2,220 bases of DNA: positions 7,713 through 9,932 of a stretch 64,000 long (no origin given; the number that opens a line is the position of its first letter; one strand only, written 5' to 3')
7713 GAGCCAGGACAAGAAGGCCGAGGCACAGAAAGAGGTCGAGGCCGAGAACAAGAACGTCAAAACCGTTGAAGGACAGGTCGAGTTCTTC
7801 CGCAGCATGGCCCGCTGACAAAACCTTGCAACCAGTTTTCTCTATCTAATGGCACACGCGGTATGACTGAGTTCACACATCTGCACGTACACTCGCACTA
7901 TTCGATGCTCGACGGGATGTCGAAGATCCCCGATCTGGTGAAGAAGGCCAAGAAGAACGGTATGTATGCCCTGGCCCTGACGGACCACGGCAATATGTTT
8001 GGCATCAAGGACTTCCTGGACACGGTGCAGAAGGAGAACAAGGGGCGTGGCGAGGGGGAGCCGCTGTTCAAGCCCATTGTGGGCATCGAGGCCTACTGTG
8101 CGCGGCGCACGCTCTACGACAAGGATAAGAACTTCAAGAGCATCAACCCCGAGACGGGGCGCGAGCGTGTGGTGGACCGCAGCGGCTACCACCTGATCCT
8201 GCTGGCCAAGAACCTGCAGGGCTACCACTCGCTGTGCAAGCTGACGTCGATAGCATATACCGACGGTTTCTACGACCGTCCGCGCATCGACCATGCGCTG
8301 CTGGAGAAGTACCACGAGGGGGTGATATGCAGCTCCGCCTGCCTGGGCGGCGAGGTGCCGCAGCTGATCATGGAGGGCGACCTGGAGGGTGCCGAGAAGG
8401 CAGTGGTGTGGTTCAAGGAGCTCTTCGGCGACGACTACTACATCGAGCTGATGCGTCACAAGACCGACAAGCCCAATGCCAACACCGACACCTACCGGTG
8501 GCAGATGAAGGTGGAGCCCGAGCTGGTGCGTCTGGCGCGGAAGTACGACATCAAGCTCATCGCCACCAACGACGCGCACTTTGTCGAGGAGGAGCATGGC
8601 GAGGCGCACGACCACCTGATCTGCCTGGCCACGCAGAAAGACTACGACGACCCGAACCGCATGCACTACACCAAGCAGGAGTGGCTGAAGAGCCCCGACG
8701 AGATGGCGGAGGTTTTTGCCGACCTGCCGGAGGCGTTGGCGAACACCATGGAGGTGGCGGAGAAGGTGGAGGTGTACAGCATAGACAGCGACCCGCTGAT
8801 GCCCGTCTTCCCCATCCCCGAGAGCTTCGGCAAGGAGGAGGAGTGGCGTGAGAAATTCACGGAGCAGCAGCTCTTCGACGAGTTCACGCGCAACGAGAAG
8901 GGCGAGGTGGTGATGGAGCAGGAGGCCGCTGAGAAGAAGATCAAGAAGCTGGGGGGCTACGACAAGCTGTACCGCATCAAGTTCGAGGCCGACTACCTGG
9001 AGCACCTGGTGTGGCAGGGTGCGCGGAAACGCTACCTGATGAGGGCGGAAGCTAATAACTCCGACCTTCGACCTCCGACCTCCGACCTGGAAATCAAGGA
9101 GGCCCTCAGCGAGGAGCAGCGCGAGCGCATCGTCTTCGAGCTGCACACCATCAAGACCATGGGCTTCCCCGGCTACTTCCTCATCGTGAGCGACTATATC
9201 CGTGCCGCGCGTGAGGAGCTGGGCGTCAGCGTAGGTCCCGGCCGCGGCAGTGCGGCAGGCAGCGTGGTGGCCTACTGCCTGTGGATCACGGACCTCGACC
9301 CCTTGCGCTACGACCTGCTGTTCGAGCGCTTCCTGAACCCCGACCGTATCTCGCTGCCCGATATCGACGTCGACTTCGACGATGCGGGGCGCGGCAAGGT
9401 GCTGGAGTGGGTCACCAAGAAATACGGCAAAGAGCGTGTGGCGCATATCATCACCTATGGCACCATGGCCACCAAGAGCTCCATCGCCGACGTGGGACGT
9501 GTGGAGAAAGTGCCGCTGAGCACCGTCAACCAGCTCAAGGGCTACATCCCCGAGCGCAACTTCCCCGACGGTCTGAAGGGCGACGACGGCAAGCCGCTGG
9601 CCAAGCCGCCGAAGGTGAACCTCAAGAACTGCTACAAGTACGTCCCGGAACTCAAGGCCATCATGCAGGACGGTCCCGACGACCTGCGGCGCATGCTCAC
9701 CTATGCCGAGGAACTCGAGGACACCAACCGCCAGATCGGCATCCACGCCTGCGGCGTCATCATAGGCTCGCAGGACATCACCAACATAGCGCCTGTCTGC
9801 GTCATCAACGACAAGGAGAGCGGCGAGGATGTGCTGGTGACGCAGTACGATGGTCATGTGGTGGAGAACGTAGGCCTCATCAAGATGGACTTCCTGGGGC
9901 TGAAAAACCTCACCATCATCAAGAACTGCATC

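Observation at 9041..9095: Heptamer repeat element inserted in-frame in the essential replicase gene dnaE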

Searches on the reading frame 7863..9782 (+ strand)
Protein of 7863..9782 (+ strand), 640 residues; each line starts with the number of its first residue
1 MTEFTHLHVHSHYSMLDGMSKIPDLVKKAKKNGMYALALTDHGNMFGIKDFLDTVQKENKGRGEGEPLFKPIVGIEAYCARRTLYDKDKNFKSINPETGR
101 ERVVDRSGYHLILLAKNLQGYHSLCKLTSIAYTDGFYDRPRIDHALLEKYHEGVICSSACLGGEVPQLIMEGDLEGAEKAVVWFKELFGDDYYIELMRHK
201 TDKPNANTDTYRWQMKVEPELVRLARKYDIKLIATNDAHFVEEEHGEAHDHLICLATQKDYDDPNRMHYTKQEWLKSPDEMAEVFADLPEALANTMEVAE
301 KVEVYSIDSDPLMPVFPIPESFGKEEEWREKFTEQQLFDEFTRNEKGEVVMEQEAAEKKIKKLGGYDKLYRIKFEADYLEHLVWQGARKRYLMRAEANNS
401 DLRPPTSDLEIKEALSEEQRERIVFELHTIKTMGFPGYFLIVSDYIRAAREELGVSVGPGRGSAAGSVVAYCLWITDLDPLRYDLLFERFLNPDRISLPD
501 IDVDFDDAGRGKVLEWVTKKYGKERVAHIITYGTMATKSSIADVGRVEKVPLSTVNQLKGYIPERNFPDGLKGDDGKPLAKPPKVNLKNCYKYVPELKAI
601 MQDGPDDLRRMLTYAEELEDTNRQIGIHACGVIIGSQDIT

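Call 67: predict_structure(alignment_id=A1)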
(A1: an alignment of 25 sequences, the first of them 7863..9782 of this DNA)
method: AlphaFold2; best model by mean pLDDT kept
length: 640 residues; sequences in the alignment: 25
mean_pLDDT: 56.5   pTM: 0.44
mean pLDDT of the five models: 56.5, 55.1, 51.8, 50.5, 47.9
residues with pLDDT >= 90: 10; 70-90: 202; 50-70: 149; < 50: 279
segments of 3 or more residues with pLDDT < 50: 1-20, 40-46, 77-91, 95-97, 101-141, 201-207, 236-275, 302-317, 429-450, 454-514, 520-549, 619-621, 632-640
pLDDT, mean of each block of 10 residues (from residue 1): 39 38 61 59 51 78 76 55 38 51 46 38 39 40 67 70 71 87 87 71 45 79 91 52 25 29 32 49 76 68 37 42 80 82 65 72 69 68 71 58 70 80 57 34 41 42 34 41 30 26 34 47 39 31 35 70 73 78 79 86 80 61 52 40
secondary structure, 60 per line:
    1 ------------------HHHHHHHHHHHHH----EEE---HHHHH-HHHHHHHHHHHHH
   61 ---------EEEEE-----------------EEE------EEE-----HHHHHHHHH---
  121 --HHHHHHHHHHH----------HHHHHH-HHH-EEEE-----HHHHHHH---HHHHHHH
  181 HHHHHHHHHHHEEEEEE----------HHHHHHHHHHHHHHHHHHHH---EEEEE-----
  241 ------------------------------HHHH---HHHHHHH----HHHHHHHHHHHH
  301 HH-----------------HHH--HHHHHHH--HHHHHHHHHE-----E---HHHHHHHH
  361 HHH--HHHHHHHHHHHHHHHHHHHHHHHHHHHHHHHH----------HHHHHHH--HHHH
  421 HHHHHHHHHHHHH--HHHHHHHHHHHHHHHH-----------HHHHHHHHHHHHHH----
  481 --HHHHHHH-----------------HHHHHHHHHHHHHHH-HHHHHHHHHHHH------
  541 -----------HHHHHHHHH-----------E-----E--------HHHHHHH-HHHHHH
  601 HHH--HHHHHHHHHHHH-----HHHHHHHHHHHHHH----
elements in order (helices of 4 or more, strands of 3 or more residues): H19-31 E36-38 H42-46 H48-60 E70-74 E92-94 E101-103 H109-117 H123-133 H144-149 E155-158 H164-170 H174-191 E192-197 H208-227 E231-235 H271-274 H278-284 H289-302 H325-331 H334-342 H353-363 H366-397 H408-414 H417-433 H436-451 H463-476 H483-489 H507-521 H523-534 H552-560 H587-593 H595-603 H606-617 H623-636

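Call 91: search_protein_representatives(protein=window:7863-9782:+)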
Query: 640 residues. Proteins with E-value up to 0.001 (for the whole library): 31220; up to 1e-10: 19426; up to 1e-30: 7916. The best 150 are listed.
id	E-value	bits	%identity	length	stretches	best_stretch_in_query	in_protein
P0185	4.4e-265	897.5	73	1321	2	63-640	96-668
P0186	3.7e-215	732.5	64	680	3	169-640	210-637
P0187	2.0e-212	723.5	60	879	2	3-328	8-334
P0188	2.2e-212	723.4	63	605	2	1-391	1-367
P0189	1.8e-209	713.7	61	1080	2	68-640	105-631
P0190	6.0e-209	712.0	61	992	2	68-640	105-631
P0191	7.8e-169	579.5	64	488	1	139-573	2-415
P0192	1.4e-167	575.4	53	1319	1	1-636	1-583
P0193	1.2e-165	569.0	62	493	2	67-477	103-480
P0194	1.1e-162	559.2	52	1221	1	3-636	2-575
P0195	2.8e-160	551.2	54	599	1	1-636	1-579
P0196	3.2e-158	544.4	59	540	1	3-463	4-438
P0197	1.8e-156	538.6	73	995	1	258-640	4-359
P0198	8.2e-156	536.5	47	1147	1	1-637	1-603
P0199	4.3e-155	534.1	51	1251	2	3-347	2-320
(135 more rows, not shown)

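Call 104: predict_structure(alignment_id=A3)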
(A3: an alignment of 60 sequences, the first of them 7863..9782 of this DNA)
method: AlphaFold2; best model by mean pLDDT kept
length: 640 residues; sequences in the alignment: 60
mean_pLDDT: 93.7   pTM: 0.90
mean pLDDT of the five models: 93.7, 92.6, 91.7, 91.2, 90.5
residues with pLDDT >= 90: 540; 70-90: 86; 50-70: 14; < 50: 0
segments of 3 or more residues with pLDDT < 50: none
pLDDT, mean of each block of 10 residues (from residue 1): 93 96 98 98 97 97 91 98 94 87 90 98 97 93 98 97 97 98 98 98 92 97 98 98 97 95 92 98 98 98 93 89 97 97 95 95 93 97 96 76 84 93 95 92 95 92 87 93 81 63 88 94 91 96 97 98 94 94 96 97 97 97 90 87
secondary structure, 60 per line:
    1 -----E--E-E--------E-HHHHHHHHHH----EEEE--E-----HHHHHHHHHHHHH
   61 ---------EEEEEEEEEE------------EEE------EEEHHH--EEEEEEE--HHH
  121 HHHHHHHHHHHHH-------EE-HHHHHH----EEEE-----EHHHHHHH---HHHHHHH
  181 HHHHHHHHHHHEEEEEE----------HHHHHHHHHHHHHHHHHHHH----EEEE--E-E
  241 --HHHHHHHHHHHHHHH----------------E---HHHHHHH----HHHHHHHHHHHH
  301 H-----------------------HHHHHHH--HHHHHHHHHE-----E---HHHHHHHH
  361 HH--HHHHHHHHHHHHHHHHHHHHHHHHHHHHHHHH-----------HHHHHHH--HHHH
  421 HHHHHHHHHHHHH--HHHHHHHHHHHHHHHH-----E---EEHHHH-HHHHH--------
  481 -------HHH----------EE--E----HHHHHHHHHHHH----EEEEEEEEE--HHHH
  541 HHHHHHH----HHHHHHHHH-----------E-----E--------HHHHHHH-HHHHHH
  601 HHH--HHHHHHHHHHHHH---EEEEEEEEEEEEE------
elements in order: H22-31 E36-39 H48-60 E70-79 E92-94 E101-103 E109-115 H118-133 H144-149 E154-157 H164-170 H174-191 E192-197 H208-227 E232-235 H243-257 H278-284 H289-301 H325-331 H334-342 H353-362 H365-396 H408-414 H417-433 H436-451 H463-466 H468-472 H510-521 E526-534 H537-547 H552-560 H587-593 H595-603 H606-618 E622-634

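Call 107: fold_search(model_id=the predicted structure, library=pdb)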
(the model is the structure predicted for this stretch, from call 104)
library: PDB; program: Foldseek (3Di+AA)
matches with E <= 10: 924; with E <= 0.001: 29
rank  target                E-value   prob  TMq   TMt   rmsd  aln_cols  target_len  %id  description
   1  2hpi                  8.3e-46  1.00  0.75  0.43   4.3       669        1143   33  Eubacterial and Eukaryotic Replicative DNA Polymerases are not Homologous: X-ray Structure of DNA Polymerase III (released 2006-09-19)
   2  3e0d_A                2.4e-45  1.00  0.75  0.43   4.5       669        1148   33  Insights into the Replisome from the Crystral Structure of the Ternary Complex of the Eubacterial DNA Polymerase III a (released 2008-09-23)
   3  7pu7_A                7.3e-45  1.00  0.73  0.45   4.6       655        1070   32  DNA polymerase from M. tuberculosis (released 2022-02-23)
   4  4iqj_D                3.8e-44  1.00  0.73  0.40   5.0       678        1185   34  Structure of PolIIIalpha-Tauc-DNA complex suggests an atomic model of the replisome (released 2013-03-13)
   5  4iqj_C                4.7e-44  1.00  0.74  0.41   4.7       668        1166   34  Structure of PolIIIalpha-Tauc-DNA complex suggests an atomic model of the replisome (released 2013-03-13)
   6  5lew                  4.5e-43  1.00  0.76  0.54   4.0       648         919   32  DNA polymerase (released 2017-10-25)
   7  4iqj_A                2.1e-42  1.00  0.74  0.41   4.4       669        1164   33  Structure of PolIIIalpha-Tauc-DNA complex suggests an atomic model of the replisome (released 2013-03-13)
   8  4iqj_B                8.2e-42  1.00  0.72  0.40   5.3       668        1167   34  Structure of PolIIIalpha-Tauc-DNA complex suggests an atomic model of the replisome (released 2013-03-13)
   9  2hnh                  6.2e-41  1.00  0.66  0.48   6.2       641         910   33  Crystal structure of the catalytic alpha subunit of E. coli replicative DNA polymerase III (released 2006-09-19)
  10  4jom                  1.6e-40  1.00  0.66  0.48   6.2       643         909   33  Structure of E. coli Pol III 3mPHP mutant (released 2013-05-29)
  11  2hqa                  3.2e-40  1.00  0.66  0.48   6.4       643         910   33  Crystal structure of the catalytic alpha subunit of E. Coli replicative DNA polymerase III (released 2006-09-19)
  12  5fkv_A                1.3e-39  1.00  0.72  0.41   5.1       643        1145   33  cryo-EM structure of the E. coli replicative DNA polymerase complex bound to DNA (DNA polymerase III alpha, beta, epsi (released 2015-11-25)
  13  5fkw_A                6.0e-38  1.00  0.72  0.51   4.5       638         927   33  cryo-EM structure of the E. coli replicative DNA polymerase complex bound to DNA (DNA polymerase III alpha, beta, epsi (released 2015-11-25)
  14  5fku_A                1.2e-37  1.00  0.70  0.40   5.6       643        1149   33  cryo-EM structure of the E. coli replicative DNA polymerase complex in DNA free state (DNA polymerase III alpha, beta, (released 2015-11-25)
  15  3f2b_A                6.2e-24  1.00  0.60  0.40   6.6       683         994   18  DNA Polymerase PolC from Geobacillus kaustophilus complex with DNA, dGTP, Mg and Zn (released 2009-01-20)
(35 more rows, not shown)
